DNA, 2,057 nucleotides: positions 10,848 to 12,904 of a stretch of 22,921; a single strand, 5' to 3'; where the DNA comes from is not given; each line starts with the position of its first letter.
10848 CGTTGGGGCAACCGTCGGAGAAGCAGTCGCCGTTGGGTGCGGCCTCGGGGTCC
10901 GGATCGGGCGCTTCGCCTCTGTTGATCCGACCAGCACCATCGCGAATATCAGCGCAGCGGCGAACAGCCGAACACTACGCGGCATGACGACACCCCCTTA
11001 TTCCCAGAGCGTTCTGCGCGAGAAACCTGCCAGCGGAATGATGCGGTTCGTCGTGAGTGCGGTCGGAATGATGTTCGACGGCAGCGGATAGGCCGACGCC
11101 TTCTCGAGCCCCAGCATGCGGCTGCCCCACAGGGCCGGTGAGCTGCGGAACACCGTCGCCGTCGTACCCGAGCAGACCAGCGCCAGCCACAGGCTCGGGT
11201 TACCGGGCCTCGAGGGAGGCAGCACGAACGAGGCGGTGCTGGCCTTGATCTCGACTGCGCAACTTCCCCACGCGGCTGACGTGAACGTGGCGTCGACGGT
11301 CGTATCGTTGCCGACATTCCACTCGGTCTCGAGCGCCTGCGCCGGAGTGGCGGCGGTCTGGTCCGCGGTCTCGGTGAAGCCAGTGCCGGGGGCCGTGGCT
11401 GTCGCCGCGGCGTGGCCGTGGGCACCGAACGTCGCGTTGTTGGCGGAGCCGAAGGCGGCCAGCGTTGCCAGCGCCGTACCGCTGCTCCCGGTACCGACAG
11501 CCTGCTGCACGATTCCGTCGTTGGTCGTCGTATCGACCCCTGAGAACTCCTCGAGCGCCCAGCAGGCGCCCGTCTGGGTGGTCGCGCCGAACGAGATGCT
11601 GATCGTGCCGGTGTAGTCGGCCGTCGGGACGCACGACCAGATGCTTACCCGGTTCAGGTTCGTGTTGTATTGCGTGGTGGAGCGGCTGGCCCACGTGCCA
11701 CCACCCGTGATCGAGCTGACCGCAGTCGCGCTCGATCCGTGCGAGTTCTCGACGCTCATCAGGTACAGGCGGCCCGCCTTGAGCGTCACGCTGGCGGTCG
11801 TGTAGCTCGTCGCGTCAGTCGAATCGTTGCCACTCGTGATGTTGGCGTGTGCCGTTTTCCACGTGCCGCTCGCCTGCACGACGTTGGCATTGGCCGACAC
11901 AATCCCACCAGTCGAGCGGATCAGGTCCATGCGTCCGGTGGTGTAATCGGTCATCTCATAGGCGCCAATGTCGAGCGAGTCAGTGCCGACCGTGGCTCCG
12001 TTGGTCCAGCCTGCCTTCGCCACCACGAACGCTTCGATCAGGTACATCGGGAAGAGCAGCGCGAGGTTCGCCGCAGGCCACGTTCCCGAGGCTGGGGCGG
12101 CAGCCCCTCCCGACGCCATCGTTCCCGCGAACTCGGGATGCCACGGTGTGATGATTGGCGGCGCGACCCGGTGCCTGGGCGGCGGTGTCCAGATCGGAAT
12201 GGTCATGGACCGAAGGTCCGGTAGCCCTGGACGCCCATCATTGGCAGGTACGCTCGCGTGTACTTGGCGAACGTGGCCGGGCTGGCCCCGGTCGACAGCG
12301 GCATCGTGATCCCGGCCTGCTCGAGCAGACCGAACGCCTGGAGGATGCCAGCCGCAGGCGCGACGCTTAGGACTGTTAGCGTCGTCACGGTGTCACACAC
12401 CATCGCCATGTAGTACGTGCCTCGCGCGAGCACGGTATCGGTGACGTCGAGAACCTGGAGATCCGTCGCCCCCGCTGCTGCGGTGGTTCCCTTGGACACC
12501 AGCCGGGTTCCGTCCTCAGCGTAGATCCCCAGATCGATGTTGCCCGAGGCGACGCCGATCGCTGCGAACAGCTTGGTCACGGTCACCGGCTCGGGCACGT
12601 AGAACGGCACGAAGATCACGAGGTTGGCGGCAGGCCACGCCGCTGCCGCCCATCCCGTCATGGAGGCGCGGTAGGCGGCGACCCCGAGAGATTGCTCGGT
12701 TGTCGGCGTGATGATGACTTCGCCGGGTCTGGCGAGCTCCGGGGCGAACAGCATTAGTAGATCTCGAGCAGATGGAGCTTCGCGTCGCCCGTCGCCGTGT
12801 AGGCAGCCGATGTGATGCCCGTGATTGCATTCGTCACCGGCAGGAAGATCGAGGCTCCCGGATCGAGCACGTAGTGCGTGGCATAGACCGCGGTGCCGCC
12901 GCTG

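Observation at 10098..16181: Seven-gene Ala/Gly/Thr/Ser-rich module between the capsid gene and the connector genes: candidate capsid fibre/decoration system of unknown families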

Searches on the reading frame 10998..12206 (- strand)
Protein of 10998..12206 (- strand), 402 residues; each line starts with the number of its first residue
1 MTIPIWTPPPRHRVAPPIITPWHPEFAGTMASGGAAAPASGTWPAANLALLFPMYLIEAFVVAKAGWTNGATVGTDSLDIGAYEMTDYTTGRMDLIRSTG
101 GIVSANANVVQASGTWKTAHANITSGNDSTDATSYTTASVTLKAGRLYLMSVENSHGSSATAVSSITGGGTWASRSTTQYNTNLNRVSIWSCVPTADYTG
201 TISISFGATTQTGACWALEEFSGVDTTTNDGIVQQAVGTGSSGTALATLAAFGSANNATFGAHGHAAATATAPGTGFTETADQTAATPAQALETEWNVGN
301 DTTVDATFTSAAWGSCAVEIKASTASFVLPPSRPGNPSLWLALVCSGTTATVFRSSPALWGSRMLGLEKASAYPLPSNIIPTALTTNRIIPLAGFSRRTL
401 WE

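Call 4: search_protein_families(library=pfam, proteins=[window:10998-12206:-], max_evalue=1)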
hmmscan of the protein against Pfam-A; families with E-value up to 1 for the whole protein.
window:10998-12206:- (402 aa): 1 family
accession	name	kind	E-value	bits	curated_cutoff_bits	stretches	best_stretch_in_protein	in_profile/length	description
PF07803.16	GSG-1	-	0.2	12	27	1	284-322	54-92/109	GSG1-like protein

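Call 5: search_protein_families(library=phrogs, proteins=[window:10998-12206:-], max_evalue=0.1)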
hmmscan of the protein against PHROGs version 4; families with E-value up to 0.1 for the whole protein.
window:10998-12206:- (402 aa): 0 families

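Call 12: search_dna_similar(query=window:10998-12206:-, collection=phages, mode=protein, max_evalue=0.001)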
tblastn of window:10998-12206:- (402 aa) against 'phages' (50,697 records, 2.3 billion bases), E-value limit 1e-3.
No match.

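Call 24: search_solved_structures(query=window:10998-12206:-, max_evalue=1)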
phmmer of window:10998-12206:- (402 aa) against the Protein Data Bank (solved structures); distinct sequences matched with E-value up to 1: 1.
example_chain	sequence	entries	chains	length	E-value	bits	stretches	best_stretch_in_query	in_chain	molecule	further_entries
3dwk_A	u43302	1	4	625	0.59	12.7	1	106-213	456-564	Penicillin-binding protein 2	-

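Call 28: find_homologous_proteins(query=window:10998-12206:-)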
Query window:10998-12206:- (402 aa): 162 proteins with E <= 0.001 among 8000 candidates; the best 120 are listed.
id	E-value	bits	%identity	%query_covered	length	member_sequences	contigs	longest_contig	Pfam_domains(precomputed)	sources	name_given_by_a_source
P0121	1.2e-257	873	100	100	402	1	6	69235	-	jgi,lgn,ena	-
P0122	9.4e-197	672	54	91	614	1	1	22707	-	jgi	jgi:hypothetical protein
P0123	7.6e-193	659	59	80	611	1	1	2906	-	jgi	jgi:hypothetical protein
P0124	2.0e-181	622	59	78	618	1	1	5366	-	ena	-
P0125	5.3e-170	584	56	79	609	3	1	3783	-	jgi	jgi:hypothetical protein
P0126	2.9e-168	578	53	84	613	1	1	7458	-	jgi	jgi:hypothetical protein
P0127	1.9e-166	572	54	79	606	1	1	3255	-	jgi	jgi:hypothetical protein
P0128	3.1e-163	562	54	82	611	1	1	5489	-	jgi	jgi:hypothetical protein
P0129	3.6e-163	562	69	99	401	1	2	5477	-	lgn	-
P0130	1.7e-162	559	55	79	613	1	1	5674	-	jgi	jgi:hypothetical protein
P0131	1.1e-158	547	70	96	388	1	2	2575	-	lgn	-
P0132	6.4e-157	541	68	98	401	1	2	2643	-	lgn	-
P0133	6.1e-155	535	57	71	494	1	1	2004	-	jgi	jgi:hypothetical protein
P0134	1.8e-149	517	67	98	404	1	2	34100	-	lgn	-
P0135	2.1e-148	513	62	99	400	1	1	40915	-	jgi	jgi:hypothetical protein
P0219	1.3e-74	270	60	59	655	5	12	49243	-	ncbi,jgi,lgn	jgi:hypothetical protein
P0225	5.9e-72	261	46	90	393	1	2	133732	-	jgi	jgi:hypothetical protein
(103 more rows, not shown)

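Call 30: find_encoding_contigs(protein=P0225, flank=10000, max_places=1)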
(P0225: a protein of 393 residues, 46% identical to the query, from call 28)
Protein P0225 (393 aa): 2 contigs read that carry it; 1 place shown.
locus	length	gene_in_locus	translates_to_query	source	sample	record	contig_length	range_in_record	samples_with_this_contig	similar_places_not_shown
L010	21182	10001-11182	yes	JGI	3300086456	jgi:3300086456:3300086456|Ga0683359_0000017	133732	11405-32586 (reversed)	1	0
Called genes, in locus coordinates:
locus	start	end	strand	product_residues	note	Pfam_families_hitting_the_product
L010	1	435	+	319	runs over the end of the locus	-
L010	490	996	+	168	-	-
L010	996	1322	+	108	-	-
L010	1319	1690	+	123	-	-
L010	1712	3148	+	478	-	PF03796:DnaB_C, PF06745:ATPase (weak), PF13481:AAA_25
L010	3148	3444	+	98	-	PF00166:Cpn10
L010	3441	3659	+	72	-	-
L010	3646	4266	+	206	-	-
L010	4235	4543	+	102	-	PF12728:HTH_17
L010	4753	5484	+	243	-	-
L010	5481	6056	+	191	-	-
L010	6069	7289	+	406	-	-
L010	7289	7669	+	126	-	-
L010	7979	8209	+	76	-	-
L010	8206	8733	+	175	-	-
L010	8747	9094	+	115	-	-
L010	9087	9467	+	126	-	-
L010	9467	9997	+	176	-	-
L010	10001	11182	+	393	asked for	-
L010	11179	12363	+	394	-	-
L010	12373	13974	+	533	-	-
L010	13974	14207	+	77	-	-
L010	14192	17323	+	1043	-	-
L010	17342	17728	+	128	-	-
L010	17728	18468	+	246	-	-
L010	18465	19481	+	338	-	PF06414:Zeta_toxin, PF13671:AAA_33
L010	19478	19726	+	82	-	-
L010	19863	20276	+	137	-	-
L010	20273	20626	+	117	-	-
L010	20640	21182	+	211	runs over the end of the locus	PF06904:Extensin-like_C (faint), PF26571:VldE (weak)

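Call 40: predict_structure(alignment_id=A2)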
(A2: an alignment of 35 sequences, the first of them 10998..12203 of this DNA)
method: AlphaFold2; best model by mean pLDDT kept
length: 401 residues; sequences in the alignment: 35
mean_pLDDT: 91.6   pTM: 0.90
mean pLDDT of the five models: 91.6, 91.3, 91.3, 90.6, 89.6
residues with pLDDT >= 90: 318; 70-90: 58; 50-70: 22; < 50: 3
segments of 3 or more residues with pLDDT < 50: none
pLDDT, mean of each block of 10 residues (from residue 1): 64 87 71 72 94 93 95 92 94 96 91 95 96 97 98 96 98 98 97 98 97 98 97 98 96 95 91 94 91 92 94 98 96 86 94 77 79 94 88 92 81
secondary structure, 60 per line:
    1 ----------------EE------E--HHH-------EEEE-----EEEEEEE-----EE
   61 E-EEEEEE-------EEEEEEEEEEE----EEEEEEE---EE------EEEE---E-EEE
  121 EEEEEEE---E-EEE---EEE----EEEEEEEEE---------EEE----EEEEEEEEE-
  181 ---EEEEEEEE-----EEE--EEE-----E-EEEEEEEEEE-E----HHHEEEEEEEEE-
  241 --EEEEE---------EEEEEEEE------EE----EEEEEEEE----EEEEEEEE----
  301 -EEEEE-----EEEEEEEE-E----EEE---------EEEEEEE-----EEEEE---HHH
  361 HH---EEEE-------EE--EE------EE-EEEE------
elements in order: E38-41 E47-53 E59-61 E63-68 E76-86 E91-97 E109-112 E118-127 E133-135 E139-141 E146-154 E164-166 E171-179 E184-191 E197-199 E202-204 E212-221 E231-239 E243-247 E257-264 E277-284 E289-296 E302-306 E312-319 E326-328 E338-344 E350-354 H358-362 E366-369 E392-395

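Call 43: fold_search(model_id=the predicted structure, library=pdb)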
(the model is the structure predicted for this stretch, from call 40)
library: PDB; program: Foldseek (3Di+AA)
matches with E <= 10: 768; with E <= 0.001: 2
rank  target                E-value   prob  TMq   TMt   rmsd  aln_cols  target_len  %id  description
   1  7vrp_C                8.1e-04  0.15  0.15  0.15  23.0       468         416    7  Structure of infectious bursal disease virus Gx strain (released 2022-03-30)
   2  7vrn_A                8.6e-04  0.20  0.17  0.17  22.6       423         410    7  Structure of infectious bursal disease virus Gt strain (released 2022-03-30)
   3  2df7_K                2.9e-03  0.06  0.10  0.10  21.9       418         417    7  Crystal structure of infectious bursal disease virus VP2 subviral particle (released 2006-06-27)
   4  2df7_B                3.3e-03  0.04  0.09  0.09  23.3       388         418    8  Crystal structure of infectious bursal disease virus VP2 subviral particle (released 2006-06-27)
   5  2df7_J                3.5e-03  0.05  0.10  0.10  21.9       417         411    8  Crystal structure of infectious bursal disease virus VP2 subviral particle (released 2006-06-27)
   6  7vrp_F                3.5e-03  0.04  0.09  0.09  23.0       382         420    8  Structure of infectious bursal disease virus Gx strain (released 2022-03-30)
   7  2df7_O                3.8e-03  0.11  0.15  0.15  21.9       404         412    7  Crystal structure of infectious bursal disease virus VP2 subviral particle (released 2006-06-27)
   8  7vrn_B                3.8e-03  0.09  0.14  0.14  22.6       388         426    8  Structure of infectious bursal disease virus Gt strain (released 2022-03-30)
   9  2df7_Q                3.8e-03  0.04  0.10  0.10  22.6       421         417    7  Crystal structure of infectious bursal disease virus VP2 subviral particle (released 2006-06-27)
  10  7vrp_A                4.0e-03  0.11  0.14  0.14  22.5       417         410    8  Structure of infectious bursal disease virus Gx strain (released 2022-03-30)
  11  4mmx_A                4.3e-03  0.14  0.15  0.08  27.2       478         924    7  Integrin AlphaVBeta3 ectodomain bound to the tenth domain of Fibronectin (released 2014-03-26)
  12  4nen_A                4.5e-03  0.18  0.15  0.07  25.3       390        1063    6  An internal ligand-bound, metastable state of a leukocyte integrin, aXb2 (released 2014-01-15)
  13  5x7o_A                4.5e-03  0.09  0.14  0.06  20.1       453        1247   10  Crystal structure of Paenibacillus sp. 598K alpha-1,6-glucosyltransferase (released 2017-07-26)
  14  2df7_E                5.8e-03  0.10  0.16  0.16  22.3       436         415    7  Crystal structure of infectious bursal disease virus VP2 subviral particle (released 2006-06-27)
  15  2df7_R                5.8e-03  0.04  0.10  0.10  22.2       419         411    8  Crystal structure of infectious bursal disease virus VP2 subviral particle (released 2006-06-27)
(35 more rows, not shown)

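Call 44: fold_search(model_id=the predicted structure, library=viral)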
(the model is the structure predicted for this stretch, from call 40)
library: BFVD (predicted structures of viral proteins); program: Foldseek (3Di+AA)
matches with E <= 10: 1103; with E <= 0.001: 71
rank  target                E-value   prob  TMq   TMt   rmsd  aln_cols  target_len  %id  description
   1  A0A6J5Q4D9            5.0e-26  1.00  0.50  0.49   0.8       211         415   48  Uncharacterized protein [uncultured Caudovirales phage]
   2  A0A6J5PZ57            1.5e-12  1.00  0.45  0.76   6.2       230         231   22  Uncharacterized protein [uncultured Caudovirales phage]
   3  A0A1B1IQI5            3.4e-12  1.00  0.45  0.23  19.6       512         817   13  (no name in the UniProt tables at hand)
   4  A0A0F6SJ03            1.9e-10  1.00  0.42  0.66   5.4       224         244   20  Uncharacterized protein [Sinorhizobium phage phiN3]
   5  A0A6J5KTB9            9.8e-10  1.00  0.40  0.31  15.7       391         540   15  Uncharacterized protein [uncultured Caudovirales phage]
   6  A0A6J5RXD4            2.6e-09  1.00  0.45  0.35   2.8       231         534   18  Uncharacterized protein [uncultured Caudovirales phage]
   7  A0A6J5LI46            5.2e-09  1.00  0.43  0.76   3.0       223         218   18  Uncharacterized protein [uncultured Caudovirales phage]
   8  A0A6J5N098            6.6e-09  1.00  0.42  0.64   3.5       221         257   18  Uncharacterized protein [uncultured Caudovirales phage]
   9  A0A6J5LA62            7.0e-09  1.00  0.43  0.66   3.6       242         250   15  Uncharacterized protein [uncultured Caudovirales phage]
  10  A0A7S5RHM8            9.6e-09  1.00  0.38  0.49  14.0       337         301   12  (no name in the UniProt tables at hand)
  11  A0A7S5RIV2            2.1e-08  1.00  0.39  0.68   4.1       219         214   18  Uncharacterized protein [Rhizobium phage RHph_I1_6]
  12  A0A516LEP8            2.4e-08  1.00  0.41  0.41   5.4       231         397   16  (no name in the UniProt tables at hand)
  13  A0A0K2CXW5            2.7e-08  1.00  0.39  0.65   6.9       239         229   20  (no name in the UniProt tables at hand)
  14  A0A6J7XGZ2            3.1e-08  1.00  0.40  0.25   5.1       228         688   16  Uncharacterized protein [uncultured Caudovirales phage]
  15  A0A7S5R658            3.5e-08  1.00  0.37  0.30  11.8       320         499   16  (no name in the UniProt tables at hand)
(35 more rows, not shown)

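Call 53: find_related_loci(query=A2, collection=genome_contigs, flank=10000)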
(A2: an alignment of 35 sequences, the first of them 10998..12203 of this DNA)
Query A2 (401 aa) in genome_contigs; peptide patterns used: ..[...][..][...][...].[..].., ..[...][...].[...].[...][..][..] (x = any residue, [..] = any of these).
19 stretches matched a pattern, but none encodes a relative of the query by tblastn (E <= 1e-3).

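Call 56: search_protein_families(library=phrogs, proteins=[L010:6069-7289:+, L010:5481-6056:+, L010:4753-5484:+, L010:12373-13974:+], max_evalue=0.01)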
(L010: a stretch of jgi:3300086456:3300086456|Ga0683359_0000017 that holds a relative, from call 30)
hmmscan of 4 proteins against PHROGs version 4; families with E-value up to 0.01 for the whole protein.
L010:6069-7289:+ (406 aa): 16 families
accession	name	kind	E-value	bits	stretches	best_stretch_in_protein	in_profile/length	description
phrog_2647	-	head and packaging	2.6e-66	225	1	6-405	8-335/336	head decoration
phrog_30390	-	unknown function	2.4e-41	143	2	195-327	537-683/766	-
phrog_27782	-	unknown function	7.1e-33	115.2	1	152-321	133-302/644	-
phrog_8309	-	unknown function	3e-26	93.3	1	3-406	2-312/312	-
phrog_2824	-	head and packaging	3.9e-24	85.7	1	157-406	911-1151/1151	virion structural protein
phrog_24595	-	head and packaging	6.6e-23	82.6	1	138-392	19-258/325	virion structural protein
phrog_11518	-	tail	4.5e-21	75.8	1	173-325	151-304/812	tail fiber protein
phrog_38707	-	unknown function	3.8e-20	73.1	2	4-55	3-54/675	-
phrog_16867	-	unknown function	2e-19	70.6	1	182-301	73-188/631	-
phrog_14570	-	unknown function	7.3e-18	65.5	1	172-331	157-316/540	-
phrog_17264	-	unknown function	5.8e-14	53.1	1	200-329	10-125/147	-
phrog_16122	-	head and packaging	1.3e-13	51.8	2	338-404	456-522/526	virion structural protein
phrog_8745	-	tail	2e-09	36.3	1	161-332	631-833/1803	tail fiber protein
phrog_20787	-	head and packaging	9.8e-07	29.9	1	18-55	25-62/67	virion structural protein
phrog_2710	-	tail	9.3e-06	25.3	1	148-188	131-169/781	tail fiber protein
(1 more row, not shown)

L010:5481-6056:+ (191 aa): 7 families
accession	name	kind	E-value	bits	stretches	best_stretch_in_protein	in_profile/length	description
phrog_30556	-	unknown function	2.8e-20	74.3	1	127-190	95-158/159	-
phrog_34633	-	unknown function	1.1e-12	49.2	1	130-190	191-251/252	-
phrog_10272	-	unknown function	4.6e-10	40.4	1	131-189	140-198/200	-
phrog_21918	-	unknown function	6.3e-09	36.6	1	130-190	64-126/200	-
phrog_5073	-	tail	6.9e-09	36.2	1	40-123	185-264/519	tail fiber protein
phrog_24148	-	DNA, RNA and nucleotide metabolism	0.002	18.6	1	130-190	198-263/275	HNH endonuclease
phrog_28944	-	unknown function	0.0028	19.1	0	133-188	10-70/73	-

L010:4753-5484:+ (243 aa): 11 families
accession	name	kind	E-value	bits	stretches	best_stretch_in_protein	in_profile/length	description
phrog_11518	-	tail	3.6e-22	79.4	1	93-172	170-249/812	tail fiber protein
phrog_17264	-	unknown function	5.7e-21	75.8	1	93-180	2-85/147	-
phrog_24595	-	head and packaging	4.8e-20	73.2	1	101-187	58-144/325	virion structural protein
phrog_27782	-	unknown function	1.4e-19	71.2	1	93-176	171-254/644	-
phrog_2647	-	head and packaging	9.4e-19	68.7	1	92-188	121-222/336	head decoration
phrog_16867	-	unknown function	2.4e-16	60.4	1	92-174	78-160/631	-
phrog_14570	-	unknown function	2.3e-15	57.2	1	93-173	173-254/540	-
phrog_1084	-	unknown function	3.4e-14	54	1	191-242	66-116/123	unknown function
phrog_2824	-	head and packaging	7.8e-14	51.6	1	94-194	939-1040/1151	virion structural protein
phrog_30390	-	unknown function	5.1e-12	46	1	106-174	547-622/766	-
phrog_14824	-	unknown function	2.4e-07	30.3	1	114-160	48-94/719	-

L010:12373-13974:+ (533 aa): 0 families

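Call 57: search_solved_structures(query=A2, max_evalue=1)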
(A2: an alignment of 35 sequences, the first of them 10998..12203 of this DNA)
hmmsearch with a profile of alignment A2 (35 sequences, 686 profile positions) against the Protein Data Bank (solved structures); distinct sequences matched with E-value up to 1: 0.

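Call 61: search_protein_families(library=ncbifam, proteins=[window:10998-12206:-], max_evalue=0.1)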
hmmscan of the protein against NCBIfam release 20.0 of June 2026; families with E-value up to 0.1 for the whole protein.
window:10998-12206:- (402 aa): 0 families

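Call 76: find_encoding_contigs(protein=P0219, flank=10000, max_places=1)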
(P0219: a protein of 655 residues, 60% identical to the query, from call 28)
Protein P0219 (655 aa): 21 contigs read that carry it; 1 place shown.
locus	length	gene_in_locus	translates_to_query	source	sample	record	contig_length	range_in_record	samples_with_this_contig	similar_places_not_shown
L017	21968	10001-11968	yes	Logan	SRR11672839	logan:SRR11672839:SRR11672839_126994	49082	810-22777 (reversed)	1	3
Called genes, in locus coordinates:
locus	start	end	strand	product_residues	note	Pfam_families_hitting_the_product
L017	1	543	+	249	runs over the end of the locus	-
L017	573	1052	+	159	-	-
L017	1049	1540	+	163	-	-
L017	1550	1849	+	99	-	-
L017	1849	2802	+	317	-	PF18906:Phage_tube_2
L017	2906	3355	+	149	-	-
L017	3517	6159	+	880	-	PF20155:TMP_3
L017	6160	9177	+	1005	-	-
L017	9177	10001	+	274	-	-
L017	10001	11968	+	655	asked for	-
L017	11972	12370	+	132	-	-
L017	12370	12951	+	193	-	-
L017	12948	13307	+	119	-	-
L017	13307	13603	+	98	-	-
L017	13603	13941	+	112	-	-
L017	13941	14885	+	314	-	-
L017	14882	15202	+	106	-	-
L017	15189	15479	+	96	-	-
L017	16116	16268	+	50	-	-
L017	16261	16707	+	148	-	-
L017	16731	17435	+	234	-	-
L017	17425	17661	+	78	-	-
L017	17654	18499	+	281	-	PF12705:PDDEXK_1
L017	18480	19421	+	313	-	PF13479:AAA_24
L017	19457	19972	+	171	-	PF00436:SSB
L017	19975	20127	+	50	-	-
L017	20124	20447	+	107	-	-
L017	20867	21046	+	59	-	-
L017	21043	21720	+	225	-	PF01695:IstB_IS21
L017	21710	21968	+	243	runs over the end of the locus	-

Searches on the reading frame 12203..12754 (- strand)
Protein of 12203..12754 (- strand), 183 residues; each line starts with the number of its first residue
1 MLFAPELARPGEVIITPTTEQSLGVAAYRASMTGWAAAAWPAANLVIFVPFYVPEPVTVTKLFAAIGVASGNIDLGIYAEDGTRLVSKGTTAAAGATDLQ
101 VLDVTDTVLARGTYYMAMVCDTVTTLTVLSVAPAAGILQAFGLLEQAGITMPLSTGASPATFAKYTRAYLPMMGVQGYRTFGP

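Call 4: search_protein_families(library=pfam, proteins=[window:12203-12754:-], max_evalue=1)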
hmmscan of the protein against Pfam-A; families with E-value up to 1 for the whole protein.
window:12203-12754:- (183 aa): 0 families

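Call 5: search_protein_families(library=phrogs, proteins=[window:12203-12754:-], max_evalue=0.1)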
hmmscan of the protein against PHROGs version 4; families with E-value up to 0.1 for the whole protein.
window:12203-12754:- (183 aa): 1 family
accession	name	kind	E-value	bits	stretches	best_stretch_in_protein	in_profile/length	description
phrog_29636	-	unknown function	0.029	15.6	1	42-84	25-64/71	-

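Call 61: search_protein_families(library=ncbifam, proteins=[window:12203-12754:-], max_evalue=0.1)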
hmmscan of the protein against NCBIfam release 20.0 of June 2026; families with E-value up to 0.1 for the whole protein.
window:12203-12754:- (183 aa): 0 families

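Call 100: search_dna_similar(query=window:12203-12754:-, collection=phages, mode=protein, max_evalue=0.01)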
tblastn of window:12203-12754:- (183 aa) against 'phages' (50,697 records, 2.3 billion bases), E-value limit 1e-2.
No match.
